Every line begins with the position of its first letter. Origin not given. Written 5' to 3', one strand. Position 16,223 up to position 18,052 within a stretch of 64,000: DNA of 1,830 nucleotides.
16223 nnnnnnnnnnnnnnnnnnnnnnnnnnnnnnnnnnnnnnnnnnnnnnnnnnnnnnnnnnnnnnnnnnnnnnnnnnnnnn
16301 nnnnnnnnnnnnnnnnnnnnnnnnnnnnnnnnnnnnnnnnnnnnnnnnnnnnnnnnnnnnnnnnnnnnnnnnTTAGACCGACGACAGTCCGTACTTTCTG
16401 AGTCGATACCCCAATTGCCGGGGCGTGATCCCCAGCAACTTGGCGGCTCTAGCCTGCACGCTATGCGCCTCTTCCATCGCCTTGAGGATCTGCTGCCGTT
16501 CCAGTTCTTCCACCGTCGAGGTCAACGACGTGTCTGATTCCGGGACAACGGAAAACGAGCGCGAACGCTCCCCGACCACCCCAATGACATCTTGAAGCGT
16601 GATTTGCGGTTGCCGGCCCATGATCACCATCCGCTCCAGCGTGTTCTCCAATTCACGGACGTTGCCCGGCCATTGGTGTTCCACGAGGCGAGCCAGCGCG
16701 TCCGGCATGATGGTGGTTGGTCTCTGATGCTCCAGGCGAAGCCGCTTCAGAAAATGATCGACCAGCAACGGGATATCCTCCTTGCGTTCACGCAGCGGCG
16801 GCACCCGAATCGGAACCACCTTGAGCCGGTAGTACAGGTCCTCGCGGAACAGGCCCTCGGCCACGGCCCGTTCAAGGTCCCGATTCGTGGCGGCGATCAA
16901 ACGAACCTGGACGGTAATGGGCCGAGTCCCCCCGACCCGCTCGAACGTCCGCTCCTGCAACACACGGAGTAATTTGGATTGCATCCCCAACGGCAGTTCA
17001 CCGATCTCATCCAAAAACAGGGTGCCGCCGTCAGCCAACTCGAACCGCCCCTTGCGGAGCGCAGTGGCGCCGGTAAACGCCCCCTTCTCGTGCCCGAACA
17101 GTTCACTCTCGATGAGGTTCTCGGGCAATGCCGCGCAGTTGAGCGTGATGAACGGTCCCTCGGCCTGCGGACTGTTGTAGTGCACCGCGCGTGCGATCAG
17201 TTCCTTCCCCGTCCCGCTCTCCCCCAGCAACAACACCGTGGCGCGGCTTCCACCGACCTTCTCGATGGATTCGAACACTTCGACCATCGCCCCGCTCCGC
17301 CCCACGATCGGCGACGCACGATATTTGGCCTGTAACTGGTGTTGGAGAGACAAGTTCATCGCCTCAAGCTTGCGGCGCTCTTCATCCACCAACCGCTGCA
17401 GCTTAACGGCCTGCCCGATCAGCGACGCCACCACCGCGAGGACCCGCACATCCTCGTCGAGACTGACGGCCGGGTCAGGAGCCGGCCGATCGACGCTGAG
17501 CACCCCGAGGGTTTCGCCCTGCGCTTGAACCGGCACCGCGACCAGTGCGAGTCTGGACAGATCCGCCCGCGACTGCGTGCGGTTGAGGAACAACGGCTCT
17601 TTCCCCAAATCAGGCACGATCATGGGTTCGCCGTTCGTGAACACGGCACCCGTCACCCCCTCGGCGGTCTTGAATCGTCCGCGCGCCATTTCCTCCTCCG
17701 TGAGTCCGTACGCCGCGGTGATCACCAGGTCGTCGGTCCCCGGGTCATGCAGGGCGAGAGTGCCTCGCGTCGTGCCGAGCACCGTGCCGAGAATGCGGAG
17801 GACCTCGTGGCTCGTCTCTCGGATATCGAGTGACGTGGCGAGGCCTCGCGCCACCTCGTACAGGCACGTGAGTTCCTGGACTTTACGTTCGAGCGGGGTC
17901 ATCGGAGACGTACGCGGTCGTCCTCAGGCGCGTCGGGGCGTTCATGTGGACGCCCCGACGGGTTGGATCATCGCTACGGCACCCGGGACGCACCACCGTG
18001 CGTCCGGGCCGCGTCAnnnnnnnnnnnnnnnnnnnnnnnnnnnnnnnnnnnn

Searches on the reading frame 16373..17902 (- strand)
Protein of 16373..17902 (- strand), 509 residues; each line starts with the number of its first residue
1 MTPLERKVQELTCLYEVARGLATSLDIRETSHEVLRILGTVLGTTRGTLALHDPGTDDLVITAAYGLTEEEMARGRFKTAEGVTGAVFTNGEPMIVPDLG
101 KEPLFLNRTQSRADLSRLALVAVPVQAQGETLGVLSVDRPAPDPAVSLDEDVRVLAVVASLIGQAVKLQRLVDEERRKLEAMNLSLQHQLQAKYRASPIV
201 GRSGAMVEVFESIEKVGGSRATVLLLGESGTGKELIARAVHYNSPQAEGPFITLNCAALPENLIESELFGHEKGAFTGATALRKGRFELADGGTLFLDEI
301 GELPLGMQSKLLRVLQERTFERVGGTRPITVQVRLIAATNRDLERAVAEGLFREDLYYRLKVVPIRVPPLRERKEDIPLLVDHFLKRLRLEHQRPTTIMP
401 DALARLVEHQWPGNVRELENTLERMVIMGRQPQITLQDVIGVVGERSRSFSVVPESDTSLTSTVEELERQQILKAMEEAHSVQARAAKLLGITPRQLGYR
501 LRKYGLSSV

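Call 9: search_protein_families(library=pfam, proteins=[window:16373-17902:-])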
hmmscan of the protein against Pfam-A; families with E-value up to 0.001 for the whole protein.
window:16373-17902:- (509 aa): 10 families
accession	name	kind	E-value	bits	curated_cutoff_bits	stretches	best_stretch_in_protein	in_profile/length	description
PF00158.32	Sigma54_activat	-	8.5e-74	247.2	20.2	1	199-365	1-167/168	Sigma-54 interaction domain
PF25601.1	AAA_lid_14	-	9.6e-25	86.7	27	1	371-441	1-72/87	AAA+ ATPase lid domain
PF14532.12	Sigma54_activ_2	-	7.2e-21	75.3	25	1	200-370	1-138/138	Sigma-54 interaction domain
PF01590.32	GAF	-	1.3e-15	58.5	22.4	1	26-166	1-133/133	GAF domain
PF13185.12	GAF_2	-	8e-15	55.7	28.6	1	25-166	2-135/136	GAF domain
PF02954.25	HTH_8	-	5.4e-13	48.9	22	1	463-504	1-42/42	Bacterial regulatory protein, Fis family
PF07728.20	AAA_5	-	2.3e-08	34.6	22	1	223-341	2-123/139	AAA domain (dynein-related subfamily)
PF13492.12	GAF_3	-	3.5e-08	34.3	27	1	29-166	4-127/129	GAF domain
PF00004.35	AAA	-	8.3e-05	23.5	21.2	1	223-343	1-114/131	ATPase family associated with various cellular activities (AAA)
PF01078.27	Mg_chelatase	-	0.00049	20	20.3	0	278-340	93-157/207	Magnesium chelatase, subunit ChlI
